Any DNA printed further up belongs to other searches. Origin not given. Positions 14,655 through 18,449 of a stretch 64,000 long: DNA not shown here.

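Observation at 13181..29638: Asymmetric divergence: giant genes ~97-98% identical in their 3' ~4.3 kb (terminator included), while every other gene of the duplicated modules is only ~50% identical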

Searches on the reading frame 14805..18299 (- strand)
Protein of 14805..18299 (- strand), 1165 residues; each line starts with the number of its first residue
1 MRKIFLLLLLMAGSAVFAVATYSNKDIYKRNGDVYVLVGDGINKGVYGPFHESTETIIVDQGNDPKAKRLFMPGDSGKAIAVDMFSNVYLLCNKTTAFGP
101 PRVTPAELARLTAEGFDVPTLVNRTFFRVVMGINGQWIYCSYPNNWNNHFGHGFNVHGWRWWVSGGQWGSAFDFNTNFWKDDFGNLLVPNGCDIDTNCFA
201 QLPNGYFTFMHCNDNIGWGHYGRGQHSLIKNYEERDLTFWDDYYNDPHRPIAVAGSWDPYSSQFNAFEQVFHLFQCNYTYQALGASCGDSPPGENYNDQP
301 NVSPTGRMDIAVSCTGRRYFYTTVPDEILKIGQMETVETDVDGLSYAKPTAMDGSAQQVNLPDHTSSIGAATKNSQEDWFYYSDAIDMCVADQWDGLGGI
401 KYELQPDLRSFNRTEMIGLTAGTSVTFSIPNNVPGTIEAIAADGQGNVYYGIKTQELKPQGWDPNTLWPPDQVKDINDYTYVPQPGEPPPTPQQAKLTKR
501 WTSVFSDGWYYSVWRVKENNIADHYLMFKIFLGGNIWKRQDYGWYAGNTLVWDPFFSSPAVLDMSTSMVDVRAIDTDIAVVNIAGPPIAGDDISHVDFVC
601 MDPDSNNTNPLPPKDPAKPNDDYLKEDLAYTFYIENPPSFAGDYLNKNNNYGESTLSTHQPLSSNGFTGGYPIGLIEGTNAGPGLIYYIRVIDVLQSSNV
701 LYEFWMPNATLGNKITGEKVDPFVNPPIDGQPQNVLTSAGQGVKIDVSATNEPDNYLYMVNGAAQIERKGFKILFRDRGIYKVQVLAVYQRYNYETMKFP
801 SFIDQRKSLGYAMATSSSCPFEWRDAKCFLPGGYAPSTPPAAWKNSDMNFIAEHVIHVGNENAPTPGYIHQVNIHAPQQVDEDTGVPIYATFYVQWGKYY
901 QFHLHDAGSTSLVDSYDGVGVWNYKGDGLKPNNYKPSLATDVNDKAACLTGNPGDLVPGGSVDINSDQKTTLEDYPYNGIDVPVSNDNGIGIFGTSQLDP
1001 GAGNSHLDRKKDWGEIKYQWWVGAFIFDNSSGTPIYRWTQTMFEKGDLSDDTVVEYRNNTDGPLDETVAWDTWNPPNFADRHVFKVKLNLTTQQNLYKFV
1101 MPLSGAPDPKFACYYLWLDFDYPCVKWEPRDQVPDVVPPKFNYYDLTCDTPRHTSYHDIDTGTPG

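Call 46: search_protein_representatives(alignment_id=A3)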
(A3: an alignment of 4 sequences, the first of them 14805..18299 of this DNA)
Query: 4 sequences, 1160 profile positions. Proteins with E-value up to 0.001 (for the whole library): 31; up to 1e-10: 20; up to 1e-30: 13. The best 31 are listed.
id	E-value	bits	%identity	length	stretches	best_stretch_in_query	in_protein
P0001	0.0e+00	2152.2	-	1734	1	1-1160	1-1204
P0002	0.0e+00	1997.5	-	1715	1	1-1160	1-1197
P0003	0.0e+00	1961.4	-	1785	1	1-1159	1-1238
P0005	2.3e-78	280.6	-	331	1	9-289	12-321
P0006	6.7e-71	255.9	-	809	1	893-1154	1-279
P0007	2.7e-63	230.7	-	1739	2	261-1150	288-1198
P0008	6.0e-60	219.6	-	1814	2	219-1128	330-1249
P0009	6.4e-58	212.9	-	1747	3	213-667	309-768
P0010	1.3e-50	188.7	-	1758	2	229-1157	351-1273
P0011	1.4e-50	188.6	-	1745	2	226-1157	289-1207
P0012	2.1e-50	188.0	-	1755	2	261-1151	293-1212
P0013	1.3e-44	168.9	-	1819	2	266-1144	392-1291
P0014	1.3e-41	158.9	-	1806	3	572-1155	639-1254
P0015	2.8e-24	101.5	-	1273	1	571-1144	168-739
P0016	5.8e-22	93.8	-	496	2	260-451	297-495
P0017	2.0e-16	75.4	-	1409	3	301-453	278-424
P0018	5.7e-12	60.7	-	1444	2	382-671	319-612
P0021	6.1e-11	57.3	-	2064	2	271-473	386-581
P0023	5.3e-09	50.9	-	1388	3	377-688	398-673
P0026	5.8e-06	40.8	-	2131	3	567-635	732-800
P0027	4.7e-05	37.8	-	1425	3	574-642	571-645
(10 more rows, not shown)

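Call 47: search_protein_families(library=pfam, proteins=[P0017, P0018, P0021, P0023, P0026, P0027], max_evalue=0.01)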
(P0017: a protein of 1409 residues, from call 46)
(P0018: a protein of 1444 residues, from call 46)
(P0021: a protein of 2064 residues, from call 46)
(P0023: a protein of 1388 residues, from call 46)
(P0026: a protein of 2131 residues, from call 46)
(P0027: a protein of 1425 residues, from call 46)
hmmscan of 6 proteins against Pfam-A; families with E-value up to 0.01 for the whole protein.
P0017 (1409 aa): 0 families

P0018 (1444 aa): 0 families

P0021 (2064 aa): 0 families

P0023 (1388 aa): 0 families

P0026 (2131 aa): 0 families

P0027 (1425 aa): 0 families

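Call 68: predict_structure(alignment_id=A6)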
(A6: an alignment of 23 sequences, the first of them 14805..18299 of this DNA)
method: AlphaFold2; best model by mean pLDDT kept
length: 1165 residues; sequences in the alignment: 23
mean_pLDDT: 61.2   pTM: 0.53
mean pLDDT of the five models: 61.2, 60.3, 60.0, 55.6, 54.0
residues with pLDDT >= 90: 50; 70-90: 380; 50-70: 384; < 50: 351
segments of 3 or more residues with pLDDT < 50: 18-21, 131-162, 195-226, 250-255, 262-265, 282-298, 338-344, 709-742, 751-767, 816-849, 862-866, 897-914, 923-929, 935-944, 951-964, 968-1006, 1032-1034, 1056-1079, 1093-1098, 1100-1111, 1134-1142, 1158-1165
pLDDT, mean of each block of 10 residues (from residue 1): 76 56 65 88 82 77 68 77 78 74 82 79 73 41 30 32 53 64 70 46 36 32 46 68 52 49 53 64 43 44 64 82 69 59 50 59 78 84 89 84 91 85 85 87 89 84 62 80 66 77 85 85 83 82 75 68 67 87 75 69 66 59 75 74 64 67 67 68 63 64 58 30 30 34 57 37 47 72 73 71 69 48 42 34 39 69 49 66 64 58 36 49 45 48 50 45 46 36 32 31 46 73 62 53 73 45 42 47 66 47 47 67 62 45 55 56 29
secondary structure, 60 per line:
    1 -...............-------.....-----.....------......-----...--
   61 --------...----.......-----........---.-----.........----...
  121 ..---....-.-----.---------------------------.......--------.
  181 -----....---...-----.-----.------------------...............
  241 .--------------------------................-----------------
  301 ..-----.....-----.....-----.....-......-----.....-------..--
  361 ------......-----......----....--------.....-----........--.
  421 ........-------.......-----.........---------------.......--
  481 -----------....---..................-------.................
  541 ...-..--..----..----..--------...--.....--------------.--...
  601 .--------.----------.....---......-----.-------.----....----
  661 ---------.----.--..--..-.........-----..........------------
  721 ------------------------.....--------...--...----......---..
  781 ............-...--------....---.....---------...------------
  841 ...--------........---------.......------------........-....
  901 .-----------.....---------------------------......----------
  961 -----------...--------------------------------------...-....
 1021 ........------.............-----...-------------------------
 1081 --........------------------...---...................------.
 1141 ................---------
elements in order (helices of 4 or more, strands of 3 or more residues): H2-16 H24-28 E34-38 E45-50 E56-58 E69-71 E76-82 E88-95 H105-113 H118-122 E126-129 H165-171 E186-189 E193-195 E226-241 E268-283 E308-312 E318-322 E328-332 E334-339 E345-349 E367-372 E378-383 E388-391 E400-404 E410-417 E420-428 E436-442 E448-456 E472-478 H492-495 E499-516 E524-543 E576-580 E598-601 E621-625 E629-634 H653-656 E685-693 E699-708 E745-749 E758-760 E763-765 E770-775 E779-792 H805-808 E812-816 E852-859 E869-875 E888-895 E897-901 E913-917 H945-950 E1017-1028 E1035-1047 E1053-1055 E1083-1090 E1115-1133 E1140-1156

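Call 71: fold_search(model_id=the predicted structure, library=pdb)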
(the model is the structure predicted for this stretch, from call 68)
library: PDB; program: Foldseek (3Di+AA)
matches with E <= 10: 792; with E <= 0.001: 0
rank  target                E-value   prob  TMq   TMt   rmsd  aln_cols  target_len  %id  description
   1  9oz1_A                1.2e-03  0.38  0.10  0.14  30.6       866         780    8  Cryo-EM structure of chicken ROS1 in apo-state. Cryo-EM refinement is focused on the "leg" region of chicken ROS1. (released 2026-02-25)
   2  9q2d_C                3.5e-03  0.16  0.06  0.09  28.7       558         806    8  Cryo-EM structure of ternary complex Ikaros-ZF2:CC-885:CRBN:DDB1 (molecular glue degrader) (released 2025-10-01)
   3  1l0q_A                5.5e-03  0.69  0.09  0.24  24.3       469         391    9  Tandem YVTN beta-propeller and PKD domains from an archaeal surface layer protein (released 2002-11-06)
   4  6ren_B                8.8e-03  0.51  0.07  0.24  19.1       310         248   11  Crystal structure of 3fPizza6-SH with Zn2+ (released 2019-07-31)
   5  6euf_A                9.8e-03  0.44  0.08  0.17  24.8       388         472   10  The GH43, Beta 1,3 Galactosidase, BT0265 (released 2018-10-17)
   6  5cjx_H                1.8e-02  0.69  0.08  0.28  11.3       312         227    7  Crystal structure of 8ANC195 Fab in complex with BG505 SOSIP.664 HIV-1 Env trimer (released 2015-09-23)
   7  7zm6_A                1.9e-02  0.41  0.08  0.18  16.1       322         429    8  Nariva virus receptor binding protein (released 2023-09-13)
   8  4buj_H                2.2e-02  0.21  0.08  0.19  19.2       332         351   10  Crystal structure of the S. cerevisiae Ski2-3-8 complex (released 2013-08-28)
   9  8vwp_A                2.6e-02  0.16  0.08  0.14  15.9       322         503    9  Langya Virus attachment (G) glycoprotein with K85L/L86K mutation (released 2024-05-01)
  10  9efk_M                2.6e-02  0.07  0.06  0.08  29.4       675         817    8  Cryo-EM structure of the portal-tail complex of LME-1 phage (released 2025-04-16)
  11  7roo                  3.7e-02  0.14  0.08  0.12  20.7       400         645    8  Crystal structure of Friedel-Crafts alkylating enzyme CylK from Cylindospermum licheniforme with bromide (released 2022-03-23)
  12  4h5i_B                3.9e-02  0.28  0.09  0.23  18.1       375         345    8  Crystal Structure of the Guanine Nucleotide Exchange Factor Sec12 (P1 form) (released 2012-11-07)
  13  5i99                  3.9e-02  0.08  0.06  0.14  32.2       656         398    6  Crystal structure of mouse CNTN3 Ig5-Fn2 domains (released 2016-08-31)
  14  7plb_B                4.2e-02  0.18  0.06  0.19  20.1       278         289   10  Caulobacter crescentus xylonolactonase with D-xylose (released 2021-11-24)
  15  7mx5_B                4.4e-02  0.23  0.09  0.22  21.4       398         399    8  Crystal structure of TolB from Acinetobacter baumannii (released 2021-05-26)
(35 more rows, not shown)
